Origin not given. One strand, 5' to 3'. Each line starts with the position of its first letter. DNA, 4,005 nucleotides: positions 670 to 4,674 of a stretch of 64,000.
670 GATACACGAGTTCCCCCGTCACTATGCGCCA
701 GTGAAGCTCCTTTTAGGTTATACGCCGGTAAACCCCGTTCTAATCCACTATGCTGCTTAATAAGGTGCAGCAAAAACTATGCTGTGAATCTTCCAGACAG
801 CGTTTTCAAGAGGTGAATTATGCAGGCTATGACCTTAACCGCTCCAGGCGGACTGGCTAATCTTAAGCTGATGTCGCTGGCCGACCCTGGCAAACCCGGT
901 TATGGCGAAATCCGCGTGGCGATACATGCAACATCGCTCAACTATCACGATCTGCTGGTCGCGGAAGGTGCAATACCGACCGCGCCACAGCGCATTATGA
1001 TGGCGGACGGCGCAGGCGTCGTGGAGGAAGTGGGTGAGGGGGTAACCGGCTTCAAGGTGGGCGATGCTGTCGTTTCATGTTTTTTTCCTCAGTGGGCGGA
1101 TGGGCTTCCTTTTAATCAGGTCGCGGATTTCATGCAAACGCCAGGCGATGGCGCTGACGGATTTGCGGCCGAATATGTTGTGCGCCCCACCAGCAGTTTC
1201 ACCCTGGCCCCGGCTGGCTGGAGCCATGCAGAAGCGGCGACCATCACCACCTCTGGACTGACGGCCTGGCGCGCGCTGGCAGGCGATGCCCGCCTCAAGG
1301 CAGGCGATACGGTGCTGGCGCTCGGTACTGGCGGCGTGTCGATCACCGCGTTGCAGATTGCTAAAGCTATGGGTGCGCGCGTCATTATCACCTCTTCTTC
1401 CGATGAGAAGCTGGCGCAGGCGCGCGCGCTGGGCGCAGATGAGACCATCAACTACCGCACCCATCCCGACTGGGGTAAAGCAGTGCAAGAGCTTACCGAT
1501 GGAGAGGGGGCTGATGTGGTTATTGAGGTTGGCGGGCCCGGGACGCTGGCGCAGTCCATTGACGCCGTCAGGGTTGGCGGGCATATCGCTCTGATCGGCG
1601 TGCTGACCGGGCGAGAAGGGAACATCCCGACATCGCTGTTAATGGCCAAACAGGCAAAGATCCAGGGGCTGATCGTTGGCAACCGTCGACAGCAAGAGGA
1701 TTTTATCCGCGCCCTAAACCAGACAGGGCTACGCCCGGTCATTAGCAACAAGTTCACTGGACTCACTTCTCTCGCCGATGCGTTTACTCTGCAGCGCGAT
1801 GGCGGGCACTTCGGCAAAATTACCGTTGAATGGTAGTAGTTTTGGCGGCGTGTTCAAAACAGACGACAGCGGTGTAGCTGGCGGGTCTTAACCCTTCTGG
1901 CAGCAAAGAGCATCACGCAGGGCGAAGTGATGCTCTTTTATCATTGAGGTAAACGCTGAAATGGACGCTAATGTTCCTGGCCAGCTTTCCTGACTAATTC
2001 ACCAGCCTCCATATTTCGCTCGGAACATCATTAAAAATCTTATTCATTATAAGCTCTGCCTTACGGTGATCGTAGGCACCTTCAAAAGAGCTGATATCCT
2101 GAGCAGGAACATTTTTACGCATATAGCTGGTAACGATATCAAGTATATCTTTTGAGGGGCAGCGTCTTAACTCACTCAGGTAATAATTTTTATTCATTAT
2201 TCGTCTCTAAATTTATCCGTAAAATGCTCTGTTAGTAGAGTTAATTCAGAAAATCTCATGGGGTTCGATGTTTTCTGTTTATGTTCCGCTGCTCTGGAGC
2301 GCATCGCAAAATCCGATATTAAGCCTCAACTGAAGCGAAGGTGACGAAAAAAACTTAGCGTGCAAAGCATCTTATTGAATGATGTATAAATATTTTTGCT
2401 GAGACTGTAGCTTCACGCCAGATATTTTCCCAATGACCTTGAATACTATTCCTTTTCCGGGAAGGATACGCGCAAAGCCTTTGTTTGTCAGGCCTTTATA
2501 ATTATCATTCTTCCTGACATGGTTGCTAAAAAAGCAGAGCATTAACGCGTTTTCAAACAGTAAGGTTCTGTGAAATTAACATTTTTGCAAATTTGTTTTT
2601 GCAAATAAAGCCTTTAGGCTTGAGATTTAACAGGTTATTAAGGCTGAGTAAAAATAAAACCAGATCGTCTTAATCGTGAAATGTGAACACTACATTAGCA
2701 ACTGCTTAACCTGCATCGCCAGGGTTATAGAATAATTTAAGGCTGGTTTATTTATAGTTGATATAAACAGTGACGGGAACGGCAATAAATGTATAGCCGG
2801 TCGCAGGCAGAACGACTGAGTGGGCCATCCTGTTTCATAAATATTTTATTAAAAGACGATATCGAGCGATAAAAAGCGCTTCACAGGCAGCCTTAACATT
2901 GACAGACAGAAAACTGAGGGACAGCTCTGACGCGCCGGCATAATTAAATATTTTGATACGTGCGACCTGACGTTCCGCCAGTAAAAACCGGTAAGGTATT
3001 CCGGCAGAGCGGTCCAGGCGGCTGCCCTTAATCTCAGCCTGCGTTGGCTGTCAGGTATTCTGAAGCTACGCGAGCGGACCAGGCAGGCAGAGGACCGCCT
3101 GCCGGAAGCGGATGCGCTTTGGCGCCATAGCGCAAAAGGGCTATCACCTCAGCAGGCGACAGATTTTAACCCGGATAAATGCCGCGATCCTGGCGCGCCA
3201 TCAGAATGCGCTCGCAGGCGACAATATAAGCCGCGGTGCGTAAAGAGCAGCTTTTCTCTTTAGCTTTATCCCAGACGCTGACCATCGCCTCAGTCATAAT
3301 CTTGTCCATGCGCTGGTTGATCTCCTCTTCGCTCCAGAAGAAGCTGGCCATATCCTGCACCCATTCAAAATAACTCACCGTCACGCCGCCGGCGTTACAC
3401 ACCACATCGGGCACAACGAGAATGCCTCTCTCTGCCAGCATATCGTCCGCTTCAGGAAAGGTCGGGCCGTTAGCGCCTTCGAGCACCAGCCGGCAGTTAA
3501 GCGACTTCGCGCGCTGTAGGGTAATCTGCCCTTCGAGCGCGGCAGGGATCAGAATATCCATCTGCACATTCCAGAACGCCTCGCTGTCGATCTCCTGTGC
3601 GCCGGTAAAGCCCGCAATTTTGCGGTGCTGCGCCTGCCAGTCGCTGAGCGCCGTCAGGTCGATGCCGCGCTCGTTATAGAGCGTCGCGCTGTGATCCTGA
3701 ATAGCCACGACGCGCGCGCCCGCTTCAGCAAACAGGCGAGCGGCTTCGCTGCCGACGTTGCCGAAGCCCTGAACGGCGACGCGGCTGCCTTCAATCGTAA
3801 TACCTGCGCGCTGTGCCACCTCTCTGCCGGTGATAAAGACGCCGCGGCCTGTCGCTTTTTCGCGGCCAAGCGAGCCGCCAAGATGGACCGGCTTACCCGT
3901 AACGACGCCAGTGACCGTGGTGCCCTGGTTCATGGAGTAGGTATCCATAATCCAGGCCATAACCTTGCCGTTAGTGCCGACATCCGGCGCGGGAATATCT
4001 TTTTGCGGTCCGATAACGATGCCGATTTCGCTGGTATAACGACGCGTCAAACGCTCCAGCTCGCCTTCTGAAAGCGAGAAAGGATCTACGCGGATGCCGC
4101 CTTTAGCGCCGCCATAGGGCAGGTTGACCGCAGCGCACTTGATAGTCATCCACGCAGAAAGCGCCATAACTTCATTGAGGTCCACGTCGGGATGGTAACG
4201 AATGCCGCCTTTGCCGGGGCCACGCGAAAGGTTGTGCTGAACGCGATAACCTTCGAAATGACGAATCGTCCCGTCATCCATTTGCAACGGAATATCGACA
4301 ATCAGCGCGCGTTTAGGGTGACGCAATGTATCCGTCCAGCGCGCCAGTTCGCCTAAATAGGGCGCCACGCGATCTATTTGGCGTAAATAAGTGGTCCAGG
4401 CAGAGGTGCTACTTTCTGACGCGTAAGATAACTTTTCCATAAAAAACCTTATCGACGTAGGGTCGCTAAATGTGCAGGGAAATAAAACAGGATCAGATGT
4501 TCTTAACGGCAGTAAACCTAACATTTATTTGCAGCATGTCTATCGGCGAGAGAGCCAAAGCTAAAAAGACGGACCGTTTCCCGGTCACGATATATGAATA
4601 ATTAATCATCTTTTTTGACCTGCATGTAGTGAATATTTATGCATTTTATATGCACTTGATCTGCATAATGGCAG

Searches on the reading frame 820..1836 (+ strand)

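Call 42: search_protein_families(library=ncbifam, proteins=[window:820-1836:+], max_evalue=1e-10)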
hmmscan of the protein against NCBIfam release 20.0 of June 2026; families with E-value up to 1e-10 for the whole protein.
window:820-1836:+ (338 aa): 21 families
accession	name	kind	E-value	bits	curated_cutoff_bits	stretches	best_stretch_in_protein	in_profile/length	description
TIGR02824.1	quinone_pig3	subfamily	7.9e-48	163.1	296.8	1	114-337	92-324/325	putative NAD(P)H quinone oxidoreductase, PIG3 family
NF010344.0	PRK13771.1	subfamily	3.8e-38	131.3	349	1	15-337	13-332/334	putative alcohol dehydrogenase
NF041172.1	AcrlCoa_red_Thmprot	equivalog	4.8e-34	117.8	500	1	15-336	13-332/334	acryloyl-CoA reductase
TIGR01751.1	crot-CoA-red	equivalog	8.5e-31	107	378.55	1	55-336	76-385/398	crotonyl-CoA carboxylase/reductase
NF006940.0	PRK09422.1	equivalog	3.1e-29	102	344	1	28-310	24-309/338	alcohol dehydrogenase AdhP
TIGR00692.1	tdh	equivalog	6.8e-29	101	458.35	1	56-336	55-338/340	L-threonine 3-dehydrogenase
TIGR03989.1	Rxyl_3153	subfamily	1.3e-27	97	440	1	117-300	142-329/370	NDMA-dependent alcohol dehydrogenase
NF008024.0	PRK10754.1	subfamily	3.6e-26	92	348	1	127-276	106-255/327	NADPH:quinone reductase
TIGR03451.1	mycoS_dep_FDH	equivalog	5.3e-26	91.3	512.9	1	136-265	150-281/358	S-(hydroxymethyl)mycothiol dehydrogenase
NF003808.0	PRK05396.1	equivalog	1.6e-25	89.7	380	1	26-338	23-340/341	L-threonine 3-dehydrogenase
NF041183.1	Pks2_ls1_myc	equivalog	4.9e-24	83.4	2400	1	6-260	1411-1643/2086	sulfolipid-1 biosynthesis phthioceranic/hydroxyphthioceranic acid synthase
NF041097.1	keto_inos_dh_IolM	equivalog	5.1e-16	58.3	450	1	65-284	98-334/389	scyllo-inosose 3-dehydrogenase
TIGR02818.1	adh_III_F_hyde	equivalog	8.9e-16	57.9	543.95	0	118-262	142-289/368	S-(hydroxymethyl)glutathione dehydrogenase/class III alcohol dehydrogenase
NF047908.1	AldhRedAhr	equivalog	3.8e-15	55.6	470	1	22-323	22-320/335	NADPH-dependent aldehyde reductase Ahr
TIGR02817.1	adh_fam_1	subfamily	4.7e-15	55.9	284.05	0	18-84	20-86/336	zinc-binding alcohol dehydrogenase family protein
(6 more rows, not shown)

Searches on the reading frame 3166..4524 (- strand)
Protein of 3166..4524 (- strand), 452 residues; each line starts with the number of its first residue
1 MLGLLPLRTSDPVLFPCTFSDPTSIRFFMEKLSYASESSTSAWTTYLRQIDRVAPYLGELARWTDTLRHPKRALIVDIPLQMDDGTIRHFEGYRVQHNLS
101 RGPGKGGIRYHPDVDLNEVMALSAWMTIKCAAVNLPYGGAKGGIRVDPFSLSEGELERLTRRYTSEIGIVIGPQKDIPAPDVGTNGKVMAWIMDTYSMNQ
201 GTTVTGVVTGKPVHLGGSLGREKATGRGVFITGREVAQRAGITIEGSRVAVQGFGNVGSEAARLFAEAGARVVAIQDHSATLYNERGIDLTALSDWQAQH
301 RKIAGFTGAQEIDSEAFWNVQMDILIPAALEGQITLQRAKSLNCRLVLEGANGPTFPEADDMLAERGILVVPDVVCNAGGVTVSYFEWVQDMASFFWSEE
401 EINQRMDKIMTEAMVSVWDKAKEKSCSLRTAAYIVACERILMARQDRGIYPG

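Call 3: search_protein_families(library=ncbifam, proteins=[window:3166-4524:-], max_evalue=0.01)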
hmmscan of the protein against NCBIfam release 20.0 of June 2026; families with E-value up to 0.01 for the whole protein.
window:3166-4524:- (452 aa): 9 families
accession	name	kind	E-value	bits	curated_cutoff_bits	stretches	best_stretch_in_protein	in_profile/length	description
NF040817.1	GdhA_Arch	equivalog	3.4e-150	500.8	750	1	43-451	7-418/419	glutamate dehydrogenase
NF041398.1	GluDhGdhB_Halo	equivalog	2.7e-144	481.1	620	1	41-451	2-410/410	glutamate dehydrogenase GdhB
NF006929.0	PRK09414.1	equivalog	5.5e-76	256.3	536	1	66-449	53-444/445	NADP-specific glutamate dehydrogenase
NF010633.0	PRK14030.1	subfamily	2.6e-59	201.5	743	1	65-422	48-415/445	glutamate dehydrogenase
NF010634.0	PRK14031.1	equivalog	4.1e-57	193.6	822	1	67-413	50-405/444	NADP-specific glutamate dehydrogenase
NF035922.1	Trp_DH_ScyB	equivalog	3.7e-23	82.1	600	1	97-445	31-344/346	tryptophan dehydrogenase ScyB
NF006162.0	PRK08306.1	equivalog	0.00037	19.9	261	1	236-281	144-189/297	dipicolinate synthase subunit DpsA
TIGR02853.1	spore_dpaA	equivalog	0.00081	18.7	319.65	1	238-274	143-179/287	dipicolinic acid synthetase subunit A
NF004912.0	PRK06270.1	equivalog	0.0011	18.5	373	1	248-330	5-99/343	homoserine dehydrogenase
